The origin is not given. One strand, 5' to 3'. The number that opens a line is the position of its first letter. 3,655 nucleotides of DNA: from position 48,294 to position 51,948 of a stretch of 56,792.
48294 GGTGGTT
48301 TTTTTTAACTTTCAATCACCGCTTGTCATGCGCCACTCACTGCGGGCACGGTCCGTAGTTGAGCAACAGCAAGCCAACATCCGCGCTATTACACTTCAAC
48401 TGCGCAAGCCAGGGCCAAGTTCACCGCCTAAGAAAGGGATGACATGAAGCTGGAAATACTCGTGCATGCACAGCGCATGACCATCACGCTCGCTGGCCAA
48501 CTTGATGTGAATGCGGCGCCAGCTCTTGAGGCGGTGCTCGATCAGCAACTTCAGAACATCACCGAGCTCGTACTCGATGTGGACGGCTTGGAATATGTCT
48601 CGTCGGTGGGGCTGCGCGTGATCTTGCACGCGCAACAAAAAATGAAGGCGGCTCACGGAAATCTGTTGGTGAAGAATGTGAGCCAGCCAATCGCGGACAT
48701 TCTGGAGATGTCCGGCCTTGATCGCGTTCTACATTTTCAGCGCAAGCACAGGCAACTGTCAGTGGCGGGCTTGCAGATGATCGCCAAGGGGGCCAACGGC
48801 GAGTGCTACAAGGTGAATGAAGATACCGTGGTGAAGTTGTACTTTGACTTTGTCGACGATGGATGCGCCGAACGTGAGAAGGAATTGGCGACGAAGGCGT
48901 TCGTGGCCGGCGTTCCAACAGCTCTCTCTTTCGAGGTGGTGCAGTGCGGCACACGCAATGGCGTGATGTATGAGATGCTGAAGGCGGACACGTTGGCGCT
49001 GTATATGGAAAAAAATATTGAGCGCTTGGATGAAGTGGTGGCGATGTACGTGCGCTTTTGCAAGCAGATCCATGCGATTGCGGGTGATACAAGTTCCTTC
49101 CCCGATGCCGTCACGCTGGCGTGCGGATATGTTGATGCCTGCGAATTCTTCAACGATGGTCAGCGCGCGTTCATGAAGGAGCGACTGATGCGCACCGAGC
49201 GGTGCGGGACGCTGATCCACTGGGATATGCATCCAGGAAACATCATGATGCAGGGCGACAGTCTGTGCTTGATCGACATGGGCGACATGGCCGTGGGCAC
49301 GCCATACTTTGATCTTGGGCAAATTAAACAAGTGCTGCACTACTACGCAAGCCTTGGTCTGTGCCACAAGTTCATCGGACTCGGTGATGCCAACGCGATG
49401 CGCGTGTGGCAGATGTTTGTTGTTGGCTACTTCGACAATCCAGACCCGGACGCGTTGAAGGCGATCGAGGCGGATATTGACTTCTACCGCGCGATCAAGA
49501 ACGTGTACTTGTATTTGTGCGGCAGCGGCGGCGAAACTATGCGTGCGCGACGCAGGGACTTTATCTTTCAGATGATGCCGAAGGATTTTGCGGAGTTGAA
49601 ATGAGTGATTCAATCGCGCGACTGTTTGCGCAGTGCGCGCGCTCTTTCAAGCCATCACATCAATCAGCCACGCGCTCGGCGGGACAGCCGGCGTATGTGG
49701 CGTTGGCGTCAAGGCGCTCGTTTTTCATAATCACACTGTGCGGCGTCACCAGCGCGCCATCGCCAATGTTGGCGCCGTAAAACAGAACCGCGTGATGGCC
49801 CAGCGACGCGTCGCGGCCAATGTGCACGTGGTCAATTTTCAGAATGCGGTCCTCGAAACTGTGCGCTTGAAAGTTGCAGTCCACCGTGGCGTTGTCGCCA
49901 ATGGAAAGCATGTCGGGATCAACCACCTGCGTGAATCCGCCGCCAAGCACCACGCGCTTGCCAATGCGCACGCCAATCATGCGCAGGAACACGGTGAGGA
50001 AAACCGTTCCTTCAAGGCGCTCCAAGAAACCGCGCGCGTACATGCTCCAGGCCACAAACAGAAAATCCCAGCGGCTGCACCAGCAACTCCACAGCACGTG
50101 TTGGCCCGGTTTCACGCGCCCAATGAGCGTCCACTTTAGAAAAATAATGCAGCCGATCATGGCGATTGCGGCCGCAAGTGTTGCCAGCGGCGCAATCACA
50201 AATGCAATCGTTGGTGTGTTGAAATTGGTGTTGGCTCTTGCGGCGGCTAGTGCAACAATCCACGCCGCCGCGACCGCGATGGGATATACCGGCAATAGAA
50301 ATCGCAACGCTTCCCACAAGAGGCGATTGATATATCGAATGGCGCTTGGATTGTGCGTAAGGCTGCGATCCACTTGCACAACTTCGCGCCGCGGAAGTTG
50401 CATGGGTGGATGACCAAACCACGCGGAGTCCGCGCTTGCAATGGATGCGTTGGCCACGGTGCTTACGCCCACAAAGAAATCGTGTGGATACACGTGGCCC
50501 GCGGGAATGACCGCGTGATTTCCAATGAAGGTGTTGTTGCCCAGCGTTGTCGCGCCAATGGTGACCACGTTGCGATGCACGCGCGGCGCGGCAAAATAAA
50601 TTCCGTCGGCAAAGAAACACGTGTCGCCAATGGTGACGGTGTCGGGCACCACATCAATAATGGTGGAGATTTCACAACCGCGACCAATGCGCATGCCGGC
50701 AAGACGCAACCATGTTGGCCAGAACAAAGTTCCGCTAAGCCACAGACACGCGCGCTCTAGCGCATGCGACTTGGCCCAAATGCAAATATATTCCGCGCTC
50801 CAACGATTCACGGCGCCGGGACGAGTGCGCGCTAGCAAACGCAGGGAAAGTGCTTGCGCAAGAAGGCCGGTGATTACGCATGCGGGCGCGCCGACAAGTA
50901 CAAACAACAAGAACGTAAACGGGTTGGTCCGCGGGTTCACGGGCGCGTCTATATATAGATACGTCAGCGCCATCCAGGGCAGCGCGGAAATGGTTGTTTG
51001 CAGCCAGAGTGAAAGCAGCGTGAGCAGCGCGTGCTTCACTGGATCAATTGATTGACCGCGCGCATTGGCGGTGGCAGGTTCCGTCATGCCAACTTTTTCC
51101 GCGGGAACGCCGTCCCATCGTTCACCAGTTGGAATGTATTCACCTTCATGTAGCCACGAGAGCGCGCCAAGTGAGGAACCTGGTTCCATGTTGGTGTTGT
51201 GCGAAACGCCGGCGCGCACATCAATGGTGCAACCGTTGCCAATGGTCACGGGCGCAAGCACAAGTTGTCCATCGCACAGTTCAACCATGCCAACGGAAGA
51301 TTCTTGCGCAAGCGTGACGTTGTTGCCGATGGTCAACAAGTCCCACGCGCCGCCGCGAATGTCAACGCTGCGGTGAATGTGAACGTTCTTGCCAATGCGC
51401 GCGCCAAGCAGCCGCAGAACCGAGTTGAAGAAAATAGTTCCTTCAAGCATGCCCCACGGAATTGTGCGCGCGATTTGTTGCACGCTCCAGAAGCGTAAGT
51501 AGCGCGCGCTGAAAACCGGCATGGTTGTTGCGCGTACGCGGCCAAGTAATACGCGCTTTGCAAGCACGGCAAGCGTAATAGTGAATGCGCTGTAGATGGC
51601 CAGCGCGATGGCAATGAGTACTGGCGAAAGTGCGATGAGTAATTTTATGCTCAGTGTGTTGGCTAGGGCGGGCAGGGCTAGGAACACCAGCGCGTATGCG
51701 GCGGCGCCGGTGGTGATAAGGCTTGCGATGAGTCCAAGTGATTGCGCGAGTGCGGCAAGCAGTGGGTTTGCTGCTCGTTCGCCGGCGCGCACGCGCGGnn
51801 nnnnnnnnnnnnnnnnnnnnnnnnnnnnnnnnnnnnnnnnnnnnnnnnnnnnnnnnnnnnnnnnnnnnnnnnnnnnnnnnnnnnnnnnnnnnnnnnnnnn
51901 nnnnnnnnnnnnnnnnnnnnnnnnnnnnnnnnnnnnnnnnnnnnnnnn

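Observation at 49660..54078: Stand-alone membrane-embedded NRPS-like enzyme with epsilon-poly-lysine-synthetase (Pls/PosA) architecture in a non-actinobacterial, PVC-like context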

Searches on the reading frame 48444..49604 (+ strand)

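Call 8: search_protein_families(library=pfam, proteins=[window:48444-49604:+], max_evalue=0.001)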
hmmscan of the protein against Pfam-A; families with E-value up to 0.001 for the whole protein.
window:48444-49604:+ (386 aa): 3 families
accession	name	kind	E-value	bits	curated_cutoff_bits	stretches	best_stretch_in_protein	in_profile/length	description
PF13466.11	STAS_2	-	2.1e-14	53.9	29.2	1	14-93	1-80/80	STAS domain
PF01740.26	STAS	-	6.6e-14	52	22.6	1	9-102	8-103/106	STAS domain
PF01636.29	APH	-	8.1e-08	32.8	23.2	1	122-292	14-207/239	Phosphotransferase enzyme family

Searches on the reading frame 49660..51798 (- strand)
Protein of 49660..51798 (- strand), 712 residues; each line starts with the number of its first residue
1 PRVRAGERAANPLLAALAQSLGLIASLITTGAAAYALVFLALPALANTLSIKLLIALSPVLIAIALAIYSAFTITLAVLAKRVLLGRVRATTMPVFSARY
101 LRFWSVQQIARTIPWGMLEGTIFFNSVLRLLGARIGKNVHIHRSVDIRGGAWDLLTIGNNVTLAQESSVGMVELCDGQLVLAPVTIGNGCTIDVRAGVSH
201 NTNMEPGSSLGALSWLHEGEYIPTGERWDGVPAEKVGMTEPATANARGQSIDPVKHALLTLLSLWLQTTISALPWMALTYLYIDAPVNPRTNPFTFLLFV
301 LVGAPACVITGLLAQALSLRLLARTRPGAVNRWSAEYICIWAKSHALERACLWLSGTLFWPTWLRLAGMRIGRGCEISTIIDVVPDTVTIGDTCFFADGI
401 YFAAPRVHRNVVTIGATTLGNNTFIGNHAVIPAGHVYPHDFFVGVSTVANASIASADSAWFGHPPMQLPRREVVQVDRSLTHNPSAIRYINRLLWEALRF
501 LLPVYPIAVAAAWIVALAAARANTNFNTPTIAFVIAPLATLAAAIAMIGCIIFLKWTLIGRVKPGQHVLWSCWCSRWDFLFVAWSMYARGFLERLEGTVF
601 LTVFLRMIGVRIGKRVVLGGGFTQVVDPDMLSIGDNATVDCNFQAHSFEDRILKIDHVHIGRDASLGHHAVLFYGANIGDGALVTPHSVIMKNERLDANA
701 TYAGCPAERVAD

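Call 23: search_solved_structures(query=window:49660-51798:-, max_evalue=1, show_alignments=2)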
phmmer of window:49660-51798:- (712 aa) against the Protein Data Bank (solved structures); distinct sequences matched with E-value up to 1: 48.
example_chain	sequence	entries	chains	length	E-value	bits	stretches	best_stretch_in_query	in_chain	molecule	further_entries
3ixc_A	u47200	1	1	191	8.5e-05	24.4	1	119-238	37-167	Hexapeptide transferase family protein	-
9gva_AAA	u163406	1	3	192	0.00012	23.9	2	587-691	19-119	Hexapeptide transferase family protein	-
7ar9_x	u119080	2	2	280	0.00013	23.8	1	121-246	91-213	CAL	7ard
9f5x_u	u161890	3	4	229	0.00021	23.1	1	178-237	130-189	CAG1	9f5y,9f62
1khr_A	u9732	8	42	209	0.0029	19.3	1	610-693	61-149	STREPTOGRAMIN A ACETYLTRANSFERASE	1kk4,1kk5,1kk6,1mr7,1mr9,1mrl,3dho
7hzv_A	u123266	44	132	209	0.0029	19.3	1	610-693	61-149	Streptogramin A acetyltransferase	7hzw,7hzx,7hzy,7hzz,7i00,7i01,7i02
7ar9_z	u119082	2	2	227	0.0032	19.2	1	153-237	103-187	CA3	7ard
1xhd_A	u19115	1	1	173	0.0057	18.3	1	655-709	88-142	putative acetyltransferase/acyltransferase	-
7tgh_C1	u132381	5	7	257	0.014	17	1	119-236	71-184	Gamma-carbonic anhydrase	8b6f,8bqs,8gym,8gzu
3ftt_A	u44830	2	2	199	0.016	16.9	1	610-694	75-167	Putative acetyltransferase SACOL2570 | Galactoside O-acetyltransferase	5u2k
8iuf_G1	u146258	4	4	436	0.016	16.9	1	186-246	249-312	NDUCA1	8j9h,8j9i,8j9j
3v4e_A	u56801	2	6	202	0.016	16.8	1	610-694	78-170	Galactoside O-acetyltransferase | Putative acetyltransferase SACOL2570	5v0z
4egg_A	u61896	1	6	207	0.017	16.8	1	610-694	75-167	Putative acetyltransferase SACOL2570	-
4dcl_A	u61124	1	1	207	0.017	16.8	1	610-694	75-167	Putative acetyltransferase SACOL2570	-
6sc4_A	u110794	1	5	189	0.018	16.7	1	597-700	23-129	Uncharacterized protein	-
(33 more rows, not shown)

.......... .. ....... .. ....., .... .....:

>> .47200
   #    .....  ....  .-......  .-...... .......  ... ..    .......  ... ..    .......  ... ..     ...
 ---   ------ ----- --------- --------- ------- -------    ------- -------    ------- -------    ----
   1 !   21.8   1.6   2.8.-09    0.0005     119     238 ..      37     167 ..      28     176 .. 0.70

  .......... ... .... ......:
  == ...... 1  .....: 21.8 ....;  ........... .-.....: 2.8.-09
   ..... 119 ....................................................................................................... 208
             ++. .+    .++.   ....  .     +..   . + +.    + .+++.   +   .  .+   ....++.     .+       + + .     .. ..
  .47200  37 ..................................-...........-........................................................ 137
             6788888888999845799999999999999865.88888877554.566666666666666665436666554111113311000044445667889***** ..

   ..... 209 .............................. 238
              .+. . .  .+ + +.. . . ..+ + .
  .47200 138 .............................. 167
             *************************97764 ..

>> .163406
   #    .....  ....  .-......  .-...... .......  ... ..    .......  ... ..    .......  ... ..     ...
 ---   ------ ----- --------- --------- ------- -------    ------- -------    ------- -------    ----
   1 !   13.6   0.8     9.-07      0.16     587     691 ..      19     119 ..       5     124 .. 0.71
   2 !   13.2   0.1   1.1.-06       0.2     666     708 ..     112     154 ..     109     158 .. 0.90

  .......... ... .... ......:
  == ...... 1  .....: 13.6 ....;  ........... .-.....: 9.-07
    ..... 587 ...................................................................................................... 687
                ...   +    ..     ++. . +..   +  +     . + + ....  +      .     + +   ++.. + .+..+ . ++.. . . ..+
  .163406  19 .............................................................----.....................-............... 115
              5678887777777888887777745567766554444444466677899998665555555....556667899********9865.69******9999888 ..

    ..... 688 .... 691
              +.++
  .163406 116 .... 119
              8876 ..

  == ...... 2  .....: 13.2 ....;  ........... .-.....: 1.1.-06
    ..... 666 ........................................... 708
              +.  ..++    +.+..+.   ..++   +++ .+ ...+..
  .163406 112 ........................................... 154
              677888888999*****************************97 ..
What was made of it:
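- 51064..51762 (-): Repeat unit 1: helices aa 773-809 and 818-845, then left-handed beta-helix C1 (aa about 894-1000). Weak PDB hexapeptide-transferase hits to this segment (call 23).
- On Pls/PosA superfamily (cationic homo-poly-amino-acid synthetases; NCBIfam TIGR02353-containing NRPS-like enzymes): PDB hexapeptide hits in all three segments (call 23).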

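Call 45: predict_structure(alignment_id=A1)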
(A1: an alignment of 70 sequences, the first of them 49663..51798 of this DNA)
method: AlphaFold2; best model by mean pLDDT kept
length: 712 residues; sequences in the alignment: 70
mean_pLDDT: 92.1   pTM: 0.92
mean pLDDT of the five models: 92.1, 91.2, 90.5, 90.0, 89.6
residues with pLDDT >= 90: 579; 70-90: 100; 50-70: 28; < 50: 5
segments of 3 or more residues with pLDDT < 50: 649-652
pLDDT, mean of each block of 10 residues (from residue 1): 80 93 96 96 93 94 96 98 97 96 96 95 98 97 93 98 96 96 98 96 98 96 97 96 90 97 95 93 71 85 95 96 95 96 95 86 96 92 96 92 93 96 92 96 92 90 83 62 84 91 95 94 95 97 97 94 75 76 93 93 96 95 89 97 71 77 96 95 95 94 94 74
secondary structure, 60 per line:
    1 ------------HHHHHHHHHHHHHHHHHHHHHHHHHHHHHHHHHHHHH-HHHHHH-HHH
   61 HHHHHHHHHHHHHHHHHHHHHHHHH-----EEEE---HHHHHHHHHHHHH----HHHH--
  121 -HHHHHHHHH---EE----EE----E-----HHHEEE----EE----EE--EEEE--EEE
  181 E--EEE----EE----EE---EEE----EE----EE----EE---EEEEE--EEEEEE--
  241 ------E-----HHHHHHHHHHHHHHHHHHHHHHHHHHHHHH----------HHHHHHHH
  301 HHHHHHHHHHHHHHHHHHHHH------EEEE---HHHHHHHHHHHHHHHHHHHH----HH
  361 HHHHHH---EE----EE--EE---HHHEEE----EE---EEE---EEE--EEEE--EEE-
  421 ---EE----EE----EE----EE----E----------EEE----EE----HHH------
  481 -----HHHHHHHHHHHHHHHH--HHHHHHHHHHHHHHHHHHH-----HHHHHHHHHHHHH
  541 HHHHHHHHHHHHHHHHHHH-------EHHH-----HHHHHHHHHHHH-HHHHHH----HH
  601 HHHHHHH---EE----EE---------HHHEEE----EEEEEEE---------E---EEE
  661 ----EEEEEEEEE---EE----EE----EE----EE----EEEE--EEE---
elements in order (helices of 4 or more, strands of 3 or more residues): H13-49 H51-56 H58-85 E91-94 H98-110 H115-118 H122-130 E155-157 E172-175 E178-181 E184-186 E202-204 E226-230 E233-238 H253-282 H293-321 E328-331 H335-354 H359-366 E388-390 E400-402 E406-408 E411-414 E417-419 E459-461 H486-501 H504-522 H528-559 H576-587 H589-594 H599-607 E631-633 E638-644 E658-660 E665-673 E701-704 E707-709
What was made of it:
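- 51064..51762 (-): AF2 model at pLDDT 92.1 (call 45).
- On Pls/PosA superfamily (cationic homo-poly-amino-acid synthetases; NCBIfam TIGR02353-containing NRPS-like enzymes): The AF2 model has six helices of 28-37 residues in three pairs (call 45).
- Checked: The AlphaFold2 model has six long helices in three pairs (call 45).
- AF2 of aa 761-1472: pLDDT 92.1, pTM 0.92, three units of two long helices plus a beta-helix (call 45).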

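Call 47: fold_search(model_id=the predicted structure, library=pdb)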
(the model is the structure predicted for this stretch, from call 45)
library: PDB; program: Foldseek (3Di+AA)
matches with E <= 10: 460; with E <= 0.001: 29
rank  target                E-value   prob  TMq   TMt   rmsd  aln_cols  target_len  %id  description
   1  8j9h_G1               1.3e-04  1.00  0.12  0.21  15.7       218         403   14  Cryo-EM structure of Euglena gracilis respiratory complex I, deactive state (released 2024-02-28)
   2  3ftt                  1.9e-04  1.00  0.19  0.63   4.8       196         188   16  Crystal Structure of the galactoside O-acetyltransferase from Staphylococcus aureus (released 2009-03-03)
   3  3nz2_A                2.4e-04  1.00  0.14  0.42   8.6       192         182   14  Crystal Structure of Hexapeptide-Repeat containing-Acetyltransferase VCA0836 Complexed with Acetyl Co Enzyme A from Vi (released 2010-08-04)
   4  4isx_B                3.2e-04  1.00  0.18  0.61   4.4       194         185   13  The crystal structure of maltose o-acetyltransferase from clostridium difficile 630 in complex with acetyl-coa (released 2013-01-30)
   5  3nz2_C                3.5e-04  1.00  0.16  0.55   5.5       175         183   14  Crystal Structure of Hexapeptide-Repeat containing-Acetyltransferase VCA0836 Complexed with Acetyl Co Enzyme A from Vi (released 2010-08-04)
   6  4egg_C                3.5e-04  1.00  0.15  0.52  11.2       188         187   18  Computationally Designed Self-assembling tetrahedron protein, T310 (released 2012-05-30)
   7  4egg_A                4.5e-04  1.00  0.19  0.63   4.6       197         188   16  Computationally Designed Self-assembling tetrahedron protein, T310 (released 2012-05-30)
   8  8iuf_G1               4.8e-04  1.00  0.12  0.19  15.5       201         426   16  Cryo-EM structure of Euglena gracilis super-complex I+III2+IV, composite (released 2024-02-28)
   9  4n6b_B                5.0e-04  1.00  0.12  0.30  14.6       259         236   17  Soybean Serine Acetyltransferase Complexed with CoA (released 2013-11-13)
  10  8gym_G2               5.0e-04  0.94  0.09  0.20  11.8       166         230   20  Cryo-EM structure of Tetrahymena thermophila respiratory mega-complex MC IV2+(I+III2+II)2 (released 2023-06-14)
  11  3nz2_J                5.2e-04  1.00  0.18  0.59   5.4       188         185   14  Crystal Structure of Hexapeptide-Repeat containing-Acetyltransferase VCA0836 Complexed with Acetyl Co Enzyme A from Vi (released 2010-08-04)
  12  9f5x_s                5.5e-04  0.99  0.10  0.20  13.8       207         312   17  Structure of the Chlamydomonas reinhardtii respiratory supercomplex I1 III2 IV2 (released 2025-03-12)
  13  7ar9_x                5.8e-04  1.00  0.12  0.33   3.0       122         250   25  Cryo-EM structure of Polytomella Complex-I (membrane arm) (released 2021-12-08)
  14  3nz2_B                6.1e-04  1.00  0.17  0.59   5.4       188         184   14  Crystal Structure of Hexapeptide-Repeat containing-Acetyltransferase VCA0836 Complexed with Acetyl Co Enzyme A from Vi (released 2010-08-04)
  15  3srt_A                6.7e-04  1.00  0.18  0.62   3.6       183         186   14  The crystal structure of a maltose O-acetyltransferase from Clostridium difficile 630 (released 2011-08-03)
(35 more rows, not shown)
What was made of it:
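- On Pls/PosA superfamily (cationic homo-poly-amino-acid synthetases; NCBIfam TIGR02353-containing NRPS-like enzymes): Foldseek finds LbH acetyltransferases (call 47).
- Closest known: Trimeric hexapeptide-repeat. Same: Each of the three C-terminal repeats has the left-handed beta-helix fold (Foldseek target TM-score about 0.6, calls 23, 47).
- The closest folds of the catalytic repeats are sugar and small-molecule O- or N-acyltransferases (calls 23, 47).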

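Call 88: search_protein_representatives(protein=window:49663-51798:-)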
Query: 712 residues. Proteins with E-value up to 0.001 (for the whole library): 3224; up to 1e-10: 1516; up to 1e-30: 478. The best 150 are listed.
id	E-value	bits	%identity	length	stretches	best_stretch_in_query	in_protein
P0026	5.9e-218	742.3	51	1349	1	15-710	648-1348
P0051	1.8e-204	697.7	49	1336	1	12-710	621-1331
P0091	3.0e-195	667.2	48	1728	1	9-710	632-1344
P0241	1.2e-193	661.9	50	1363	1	8-709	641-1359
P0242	2.2e-192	657.7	44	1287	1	11-711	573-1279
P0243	6.4e-189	646.3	47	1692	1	7-708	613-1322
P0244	6.7e-188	642.9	47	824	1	4-707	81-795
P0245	6.1e-186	636.4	45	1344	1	5-707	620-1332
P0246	5.4e-185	633.3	47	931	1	4-709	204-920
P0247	1.7e-180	618.4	46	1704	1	10-709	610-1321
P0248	2.7e-178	611.1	47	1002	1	15-707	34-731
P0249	1.0e-175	602.6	45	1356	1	13-707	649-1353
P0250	2.8e-175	601.2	46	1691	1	6-711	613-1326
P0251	2.4e-174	598.1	44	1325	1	9-708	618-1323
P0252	6.5e-174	596.7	44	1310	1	8-707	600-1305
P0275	1.7e-152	525.9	45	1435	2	300-711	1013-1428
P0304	6.1e-87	309.2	38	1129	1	15-518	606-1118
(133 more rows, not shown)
